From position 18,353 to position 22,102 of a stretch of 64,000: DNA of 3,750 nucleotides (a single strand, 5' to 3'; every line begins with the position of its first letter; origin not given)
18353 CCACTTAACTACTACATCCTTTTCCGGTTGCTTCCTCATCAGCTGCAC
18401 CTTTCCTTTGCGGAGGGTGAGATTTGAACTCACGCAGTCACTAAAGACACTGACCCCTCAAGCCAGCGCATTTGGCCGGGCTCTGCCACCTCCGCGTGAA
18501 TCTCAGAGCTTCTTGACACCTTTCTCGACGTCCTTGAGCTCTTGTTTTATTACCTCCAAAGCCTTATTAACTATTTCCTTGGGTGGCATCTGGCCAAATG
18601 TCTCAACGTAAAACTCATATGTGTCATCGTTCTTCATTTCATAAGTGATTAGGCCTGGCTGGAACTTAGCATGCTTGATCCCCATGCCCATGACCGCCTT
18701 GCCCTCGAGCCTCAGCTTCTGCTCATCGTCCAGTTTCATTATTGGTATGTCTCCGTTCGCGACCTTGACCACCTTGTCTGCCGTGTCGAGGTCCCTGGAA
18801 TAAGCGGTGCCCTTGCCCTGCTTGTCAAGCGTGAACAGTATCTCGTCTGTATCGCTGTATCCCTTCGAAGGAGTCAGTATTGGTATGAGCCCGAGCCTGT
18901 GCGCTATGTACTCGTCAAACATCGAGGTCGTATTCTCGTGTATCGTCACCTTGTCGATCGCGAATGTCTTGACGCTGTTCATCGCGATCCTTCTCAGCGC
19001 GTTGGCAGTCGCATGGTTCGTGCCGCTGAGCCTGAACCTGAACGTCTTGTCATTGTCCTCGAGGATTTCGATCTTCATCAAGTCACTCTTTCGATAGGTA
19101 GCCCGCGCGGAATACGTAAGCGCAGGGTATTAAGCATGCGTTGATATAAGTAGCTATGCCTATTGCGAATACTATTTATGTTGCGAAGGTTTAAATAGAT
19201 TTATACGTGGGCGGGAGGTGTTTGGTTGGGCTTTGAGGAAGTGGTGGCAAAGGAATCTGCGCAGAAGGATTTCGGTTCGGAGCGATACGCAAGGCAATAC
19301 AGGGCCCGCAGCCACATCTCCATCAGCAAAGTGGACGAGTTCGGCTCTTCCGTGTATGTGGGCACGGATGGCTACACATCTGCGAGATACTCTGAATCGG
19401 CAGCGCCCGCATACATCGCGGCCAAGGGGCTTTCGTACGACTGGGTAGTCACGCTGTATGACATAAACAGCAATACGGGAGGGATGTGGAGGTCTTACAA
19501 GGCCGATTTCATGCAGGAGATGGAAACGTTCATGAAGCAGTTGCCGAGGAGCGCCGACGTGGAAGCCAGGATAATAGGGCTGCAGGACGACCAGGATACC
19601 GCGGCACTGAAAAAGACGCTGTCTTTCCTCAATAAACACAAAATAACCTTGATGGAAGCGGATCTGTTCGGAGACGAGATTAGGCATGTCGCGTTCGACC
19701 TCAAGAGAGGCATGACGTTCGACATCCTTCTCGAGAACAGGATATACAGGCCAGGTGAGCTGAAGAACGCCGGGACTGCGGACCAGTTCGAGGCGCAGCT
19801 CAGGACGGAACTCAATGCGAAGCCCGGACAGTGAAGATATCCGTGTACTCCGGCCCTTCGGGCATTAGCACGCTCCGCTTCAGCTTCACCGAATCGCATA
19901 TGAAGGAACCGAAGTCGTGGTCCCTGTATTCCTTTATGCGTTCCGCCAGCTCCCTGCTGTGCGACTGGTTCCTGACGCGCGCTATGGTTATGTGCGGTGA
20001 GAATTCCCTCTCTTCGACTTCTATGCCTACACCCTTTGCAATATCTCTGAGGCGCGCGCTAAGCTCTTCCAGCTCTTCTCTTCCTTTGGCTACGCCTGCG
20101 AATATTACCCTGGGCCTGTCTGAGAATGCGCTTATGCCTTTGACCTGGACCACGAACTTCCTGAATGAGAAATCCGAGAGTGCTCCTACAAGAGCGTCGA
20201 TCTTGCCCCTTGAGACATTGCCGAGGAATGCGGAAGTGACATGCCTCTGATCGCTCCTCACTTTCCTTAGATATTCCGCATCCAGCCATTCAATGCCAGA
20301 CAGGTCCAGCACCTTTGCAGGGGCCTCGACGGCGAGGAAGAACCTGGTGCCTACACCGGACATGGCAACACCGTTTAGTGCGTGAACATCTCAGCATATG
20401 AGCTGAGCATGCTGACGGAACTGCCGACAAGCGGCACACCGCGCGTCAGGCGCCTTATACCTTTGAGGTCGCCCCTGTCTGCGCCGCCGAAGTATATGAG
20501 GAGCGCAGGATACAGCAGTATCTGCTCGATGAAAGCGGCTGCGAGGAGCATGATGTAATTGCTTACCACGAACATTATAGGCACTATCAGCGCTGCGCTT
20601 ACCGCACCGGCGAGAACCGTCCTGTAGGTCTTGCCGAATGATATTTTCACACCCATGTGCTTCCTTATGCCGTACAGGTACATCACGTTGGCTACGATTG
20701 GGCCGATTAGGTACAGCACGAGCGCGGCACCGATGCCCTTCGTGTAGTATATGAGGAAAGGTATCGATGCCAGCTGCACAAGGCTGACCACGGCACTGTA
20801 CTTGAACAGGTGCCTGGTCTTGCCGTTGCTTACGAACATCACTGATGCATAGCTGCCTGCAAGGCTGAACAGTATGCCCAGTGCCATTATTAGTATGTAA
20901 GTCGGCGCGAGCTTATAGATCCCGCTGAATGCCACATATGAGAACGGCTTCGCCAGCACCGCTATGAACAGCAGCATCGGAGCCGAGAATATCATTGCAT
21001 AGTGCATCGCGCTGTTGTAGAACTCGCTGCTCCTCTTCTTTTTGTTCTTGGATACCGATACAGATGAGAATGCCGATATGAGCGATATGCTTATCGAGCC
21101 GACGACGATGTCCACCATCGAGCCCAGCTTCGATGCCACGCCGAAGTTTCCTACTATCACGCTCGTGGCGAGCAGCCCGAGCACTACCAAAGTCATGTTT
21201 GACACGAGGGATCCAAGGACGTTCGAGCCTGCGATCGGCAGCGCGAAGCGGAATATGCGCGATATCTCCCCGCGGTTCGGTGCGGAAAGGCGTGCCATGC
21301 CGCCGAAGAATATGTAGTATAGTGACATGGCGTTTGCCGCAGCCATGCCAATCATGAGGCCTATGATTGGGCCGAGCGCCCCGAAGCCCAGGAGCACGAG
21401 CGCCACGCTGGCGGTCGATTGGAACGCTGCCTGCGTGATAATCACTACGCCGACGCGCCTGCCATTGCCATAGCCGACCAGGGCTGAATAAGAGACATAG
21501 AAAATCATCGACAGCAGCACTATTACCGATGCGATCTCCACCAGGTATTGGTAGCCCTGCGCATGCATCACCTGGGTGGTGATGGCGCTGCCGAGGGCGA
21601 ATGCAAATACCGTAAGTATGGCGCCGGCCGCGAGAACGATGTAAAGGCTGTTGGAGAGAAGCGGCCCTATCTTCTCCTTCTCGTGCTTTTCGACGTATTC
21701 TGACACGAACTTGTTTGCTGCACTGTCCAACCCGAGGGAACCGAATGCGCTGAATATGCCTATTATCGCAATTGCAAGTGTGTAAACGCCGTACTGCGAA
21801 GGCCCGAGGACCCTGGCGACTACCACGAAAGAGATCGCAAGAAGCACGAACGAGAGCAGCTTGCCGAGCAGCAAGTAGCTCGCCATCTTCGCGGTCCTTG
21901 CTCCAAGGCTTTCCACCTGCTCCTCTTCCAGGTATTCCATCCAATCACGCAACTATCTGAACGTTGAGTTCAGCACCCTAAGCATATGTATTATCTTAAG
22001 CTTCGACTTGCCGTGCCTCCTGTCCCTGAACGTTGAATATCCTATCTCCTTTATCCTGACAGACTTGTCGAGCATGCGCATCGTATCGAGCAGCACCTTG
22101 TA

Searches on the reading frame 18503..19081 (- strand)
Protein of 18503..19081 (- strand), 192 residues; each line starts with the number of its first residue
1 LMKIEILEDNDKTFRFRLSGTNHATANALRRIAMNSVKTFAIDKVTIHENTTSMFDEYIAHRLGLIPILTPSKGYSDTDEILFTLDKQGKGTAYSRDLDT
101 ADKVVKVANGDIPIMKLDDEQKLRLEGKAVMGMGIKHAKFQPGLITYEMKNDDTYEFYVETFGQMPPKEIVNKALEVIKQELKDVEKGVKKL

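Call 12: search_protein_families(library=pfam, proteins=[window:18503-19081:-], max_evalue=0.01)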
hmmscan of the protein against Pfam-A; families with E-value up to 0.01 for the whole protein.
window:18503-19081:- (192 aa): 2 families
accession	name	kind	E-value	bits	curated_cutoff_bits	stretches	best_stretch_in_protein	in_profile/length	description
PF01193.29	RNA_pol_L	-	8.8e-16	57.8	24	1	15-182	1-74/74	RNA polymerase Rpb3/Rpb11 dimerisation domain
PF01000.31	RNA_pol_A_bac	-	1.8e-15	57.7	33.9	1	59-139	6-101/119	RNA polymerase Rpb3/RpoA insert domain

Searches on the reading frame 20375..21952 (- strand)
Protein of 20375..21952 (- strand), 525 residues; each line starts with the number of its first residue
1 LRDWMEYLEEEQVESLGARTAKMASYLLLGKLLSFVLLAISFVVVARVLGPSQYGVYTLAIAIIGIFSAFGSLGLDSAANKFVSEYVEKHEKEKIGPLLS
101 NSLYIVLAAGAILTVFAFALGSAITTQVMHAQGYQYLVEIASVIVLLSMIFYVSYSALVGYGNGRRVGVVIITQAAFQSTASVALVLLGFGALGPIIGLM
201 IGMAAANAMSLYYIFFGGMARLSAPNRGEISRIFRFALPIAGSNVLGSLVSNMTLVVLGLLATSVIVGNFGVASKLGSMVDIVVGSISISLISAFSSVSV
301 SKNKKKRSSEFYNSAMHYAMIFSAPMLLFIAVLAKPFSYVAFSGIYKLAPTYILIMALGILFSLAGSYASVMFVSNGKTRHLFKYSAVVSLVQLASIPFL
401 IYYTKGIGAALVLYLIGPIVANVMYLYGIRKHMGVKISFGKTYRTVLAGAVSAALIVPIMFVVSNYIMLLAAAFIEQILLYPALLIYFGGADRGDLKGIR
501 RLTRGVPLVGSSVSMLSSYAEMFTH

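Call 41: search_protein_families(library=pfam, proteins=[window:20375-21952:-], max_evalue=0.001)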
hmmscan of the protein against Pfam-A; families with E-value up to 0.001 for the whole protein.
window:20375-21952:- (525 aa): 3 families
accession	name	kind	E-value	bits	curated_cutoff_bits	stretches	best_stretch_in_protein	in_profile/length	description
PF01943.22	Polysacc_synt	-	1.2e-22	81.1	28.2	1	23-296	4-271/274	Polysaccharide biosynthesis protein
PF13440.11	Polysacc_synt_3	-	5.3e-15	55.9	23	1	44-342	1-284/293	Polysaccharide biosynthesis protein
PF01554.23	MatE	-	0.00014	22.1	24.9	1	29-172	4-149/161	MatE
